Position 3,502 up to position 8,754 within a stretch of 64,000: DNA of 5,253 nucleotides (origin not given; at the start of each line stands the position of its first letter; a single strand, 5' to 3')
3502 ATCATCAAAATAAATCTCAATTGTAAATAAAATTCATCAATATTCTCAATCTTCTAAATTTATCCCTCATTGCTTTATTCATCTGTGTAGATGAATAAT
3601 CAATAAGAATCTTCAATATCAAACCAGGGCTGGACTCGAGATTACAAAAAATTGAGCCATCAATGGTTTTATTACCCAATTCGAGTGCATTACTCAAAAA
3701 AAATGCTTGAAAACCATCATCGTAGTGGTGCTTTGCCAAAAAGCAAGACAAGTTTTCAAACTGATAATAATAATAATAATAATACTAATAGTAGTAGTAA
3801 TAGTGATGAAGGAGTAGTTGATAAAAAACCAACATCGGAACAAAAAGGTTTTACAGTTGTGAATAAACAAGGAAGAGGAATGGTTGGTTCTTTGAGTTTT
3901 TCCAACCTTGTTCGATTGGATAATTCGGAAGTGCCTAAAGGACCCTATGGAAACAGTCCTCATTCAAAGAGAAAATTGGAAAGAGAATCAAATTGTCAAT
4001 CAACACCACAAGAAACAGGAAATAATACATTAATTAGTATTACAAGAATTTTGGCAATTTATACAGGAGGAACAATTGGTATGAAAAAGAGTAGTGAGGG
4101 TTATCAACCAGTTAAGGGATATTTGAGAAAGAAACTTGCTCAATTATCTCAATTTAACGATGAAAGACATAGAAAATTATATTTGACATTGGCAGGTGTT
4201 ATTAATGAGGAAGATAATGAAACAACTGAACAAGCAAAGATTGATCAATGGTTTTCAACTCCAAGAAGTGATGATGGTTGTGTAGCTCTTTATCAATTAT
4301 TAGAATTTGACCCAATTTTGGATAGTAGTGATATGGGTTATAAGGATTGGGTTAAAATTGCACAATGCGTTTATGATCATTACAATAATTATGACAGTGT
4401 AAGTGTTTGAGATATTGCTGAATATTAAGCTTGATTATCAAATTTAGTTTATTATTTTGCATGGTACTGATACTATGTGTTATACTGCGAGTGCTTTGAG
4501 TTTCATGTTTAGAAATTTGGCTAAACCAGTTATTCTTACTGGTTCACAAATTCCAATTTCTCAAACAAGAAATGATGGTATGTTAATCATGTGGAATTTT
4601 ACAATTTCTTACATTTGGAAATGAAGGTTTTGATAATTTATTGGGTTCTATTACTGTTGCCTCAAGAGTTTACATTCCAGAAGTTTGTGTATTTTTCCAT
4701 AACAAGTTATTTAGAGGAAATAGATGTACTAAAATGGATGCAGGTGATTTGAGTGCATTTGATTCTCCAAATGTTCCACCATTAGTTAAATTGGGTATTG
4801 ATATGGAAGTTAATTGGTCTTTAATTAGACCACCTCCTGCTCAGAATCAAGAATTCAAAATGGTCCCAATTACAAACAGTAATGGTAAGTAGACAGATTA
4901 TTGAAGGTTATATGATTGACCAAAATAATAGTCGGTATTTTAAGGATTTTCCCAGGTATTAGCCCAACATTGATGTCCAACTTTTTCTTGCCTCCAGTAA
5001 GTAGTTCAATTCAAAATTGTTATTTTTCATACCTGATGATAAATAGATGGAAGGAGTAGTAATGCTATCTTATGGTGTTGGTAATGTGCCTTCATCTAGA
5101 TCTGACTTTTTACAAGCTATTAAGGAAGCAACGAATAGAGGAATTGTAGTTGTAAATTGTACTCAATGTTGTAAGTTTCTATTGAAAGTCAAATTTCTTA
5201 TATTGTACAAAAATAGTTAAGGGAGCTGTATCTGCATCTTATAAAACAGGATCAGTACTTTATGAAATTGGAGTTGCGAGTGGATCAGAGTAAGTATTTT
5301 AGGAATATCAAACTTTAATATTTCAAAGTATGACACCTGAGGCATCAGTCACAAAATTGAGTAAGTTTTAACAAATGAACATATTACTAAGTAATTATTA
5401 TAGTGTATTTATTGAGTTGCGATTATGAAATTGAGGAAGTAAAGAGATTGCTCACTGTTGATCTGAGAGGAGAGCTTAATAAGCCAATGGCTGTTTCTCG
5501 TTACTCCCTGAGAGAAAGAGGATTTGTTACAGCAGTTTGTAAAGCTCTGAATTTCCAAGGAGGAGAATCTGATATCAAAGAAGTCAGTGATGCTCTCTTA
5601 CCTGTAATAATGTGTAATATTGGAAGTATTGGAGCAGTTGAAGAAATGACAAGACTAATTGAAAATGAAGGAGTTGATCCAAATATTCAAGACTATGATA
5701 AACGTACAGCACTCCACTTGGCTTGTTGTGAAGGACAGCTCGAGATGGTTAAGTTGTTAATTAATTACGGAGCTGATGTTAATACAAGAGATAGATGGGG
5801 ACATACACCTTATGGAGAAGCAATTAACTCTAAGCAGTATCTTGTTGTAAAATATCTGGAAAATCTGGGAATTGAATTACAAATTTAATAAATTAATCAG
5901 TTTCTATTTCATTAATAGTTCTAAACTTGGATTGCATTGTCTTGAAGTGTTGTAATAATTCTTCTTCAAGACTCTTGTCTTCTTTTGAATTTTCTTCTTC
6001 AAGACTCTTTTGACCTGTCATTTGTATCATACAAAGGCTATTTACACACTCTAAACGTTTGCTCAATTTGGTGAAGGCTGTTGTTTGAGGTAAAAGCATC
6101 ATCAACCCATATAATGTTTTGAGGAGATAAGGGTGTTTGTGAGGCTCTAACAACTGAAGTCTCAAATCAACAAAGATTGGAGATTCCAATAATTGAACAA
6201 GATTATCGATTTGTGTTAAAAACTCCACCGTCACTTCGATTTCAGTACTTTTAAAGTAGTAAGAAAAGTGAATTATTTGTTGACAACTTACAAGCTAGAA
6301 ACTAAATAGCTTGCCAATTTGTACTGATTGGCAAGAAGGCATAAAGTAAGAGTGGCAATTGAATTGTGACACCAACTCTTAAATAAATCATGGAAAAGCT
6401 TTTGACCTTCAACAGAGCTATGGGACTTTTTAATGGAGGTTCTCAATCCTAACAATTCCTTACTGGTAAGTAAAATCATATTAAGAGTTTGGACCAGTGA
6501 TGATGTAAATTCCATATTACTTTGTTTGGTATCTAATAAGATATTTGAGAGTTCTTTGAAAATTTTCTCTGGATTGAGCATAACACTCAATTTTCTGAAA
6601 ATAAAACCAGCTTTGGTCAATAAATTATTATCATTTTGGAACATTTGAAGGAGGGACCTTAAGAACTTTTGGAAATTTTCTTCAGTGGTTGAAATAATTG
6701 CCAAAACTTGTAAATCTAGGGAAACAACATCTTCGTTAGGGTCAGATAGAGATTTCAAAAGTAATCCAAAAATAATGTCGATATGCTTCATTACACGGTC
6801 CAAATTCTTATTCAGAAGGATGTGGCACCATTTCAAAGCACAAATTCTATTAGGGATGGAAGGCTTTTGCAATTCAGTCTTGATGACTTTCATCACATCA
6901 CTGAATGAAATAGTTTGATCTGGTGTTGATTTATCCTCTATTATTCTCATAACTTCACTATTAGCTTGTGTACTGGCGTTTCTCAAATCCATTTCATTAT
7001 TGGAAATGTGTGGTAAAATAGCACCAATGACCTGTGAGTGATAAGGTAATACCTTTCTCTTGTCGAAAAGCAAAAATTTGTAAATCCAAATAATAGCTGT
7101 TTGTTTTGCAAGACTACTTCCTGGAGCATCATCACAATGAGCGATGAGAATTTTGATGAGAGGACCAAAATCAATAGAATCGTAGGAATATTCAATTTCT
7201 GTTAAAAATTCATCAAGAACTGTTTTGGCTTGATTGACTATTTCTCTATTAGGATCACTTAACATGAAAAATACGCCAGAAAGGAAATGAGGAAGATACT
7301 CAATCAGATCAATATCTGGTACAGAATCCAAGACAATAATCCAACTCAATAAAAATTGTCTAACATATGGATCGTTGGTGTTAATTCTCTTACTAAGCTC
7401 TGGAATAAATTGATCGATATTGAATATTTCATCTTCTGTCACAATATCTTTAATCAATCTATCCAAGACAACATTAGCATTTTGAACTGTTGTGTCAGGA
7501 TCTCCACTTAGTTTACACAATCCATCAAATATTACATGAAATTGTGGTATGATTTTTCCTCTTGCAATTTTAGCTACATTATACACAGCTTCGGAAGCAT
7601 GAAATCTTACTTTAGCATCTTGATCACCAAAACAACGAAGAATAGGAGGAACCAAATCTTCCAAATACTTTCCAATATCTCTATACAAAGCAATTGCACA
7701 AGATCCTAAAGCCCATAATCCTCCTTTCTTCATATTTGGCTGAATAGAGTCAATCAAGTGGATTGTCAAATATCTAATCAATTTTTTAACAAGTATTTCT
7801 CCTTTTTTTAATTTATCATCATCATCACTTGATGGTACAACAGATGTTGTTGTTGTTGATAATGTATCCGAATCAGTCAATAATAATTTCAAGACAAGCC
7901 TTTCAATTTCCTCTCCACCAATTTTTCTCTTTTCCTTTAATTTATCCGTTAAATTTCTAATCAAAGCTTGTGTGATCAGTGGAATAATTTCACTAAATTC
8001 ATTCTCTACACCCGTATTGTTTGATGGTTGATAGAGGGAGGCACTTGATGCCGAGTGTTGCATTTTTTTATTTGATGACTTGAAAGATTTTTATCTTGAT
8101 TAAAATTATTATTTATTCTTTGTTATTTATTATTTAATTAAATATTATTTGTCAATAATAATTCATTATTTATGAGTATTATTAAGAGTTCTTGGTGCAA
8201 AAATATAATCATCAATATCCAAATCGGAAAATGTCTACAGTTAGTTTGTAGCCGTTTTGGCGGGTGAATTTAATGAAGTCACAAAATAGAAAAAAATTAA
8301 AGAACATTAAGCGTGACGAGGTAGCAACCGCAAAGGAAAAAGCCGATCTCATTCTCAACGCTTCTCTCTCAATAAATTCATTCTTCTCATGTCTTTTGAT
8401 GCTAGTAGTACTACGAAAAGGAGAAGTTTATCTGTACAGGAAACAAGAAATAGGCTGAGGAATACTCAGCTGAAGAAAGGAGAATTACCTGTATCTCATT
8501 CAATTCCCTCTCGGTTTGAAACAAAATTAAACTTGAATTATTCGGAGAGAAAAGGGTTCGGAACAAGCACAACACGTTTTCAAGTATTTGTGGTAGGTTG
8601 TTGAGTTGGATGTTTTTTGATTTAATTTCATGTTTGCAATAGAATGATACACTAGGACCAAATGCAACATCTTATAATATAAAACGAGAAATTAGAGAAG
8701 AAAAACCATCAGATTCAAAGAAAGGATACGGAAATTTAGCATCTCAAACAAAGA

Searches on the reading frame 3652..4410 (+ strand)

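Call 21: search_protein_families(library=pfam, proteins=[window:3652-4410:+], max_evalue=0.01)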
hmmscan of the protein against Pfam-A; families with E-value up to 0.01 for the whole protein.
window:3652-4410:+ (252 aa): 1 family
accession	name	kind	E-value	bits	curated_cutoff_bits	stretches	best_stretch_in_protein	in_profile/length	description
PF00710.25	Asparaginase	-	1.5e-10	41.3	22.5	1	132-250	1-80/193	Asparaginase, N-terminal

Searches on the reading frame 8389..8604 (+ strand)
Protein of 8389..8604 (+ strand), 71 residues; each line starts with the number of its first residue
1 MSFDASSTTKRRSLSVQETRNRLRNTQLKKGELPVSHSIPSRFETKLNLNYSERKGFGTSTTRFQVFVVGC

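Call 76: search_protein_families(library=pfam, proteins=[window:8389-8604:+], max_evalue=0.1)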
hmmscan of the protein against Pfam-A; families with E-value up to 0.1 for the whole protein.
window:8389-8604:+ (71 aa): 1 family
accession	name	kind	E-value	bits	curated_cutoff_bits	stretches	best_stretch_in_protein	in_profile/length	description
PF10248.14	Mlf1IP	-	0.02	15.4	34.5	1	3-42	96-135/174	Myelodysplasia-myeloid leukemia factor 1-interacting protein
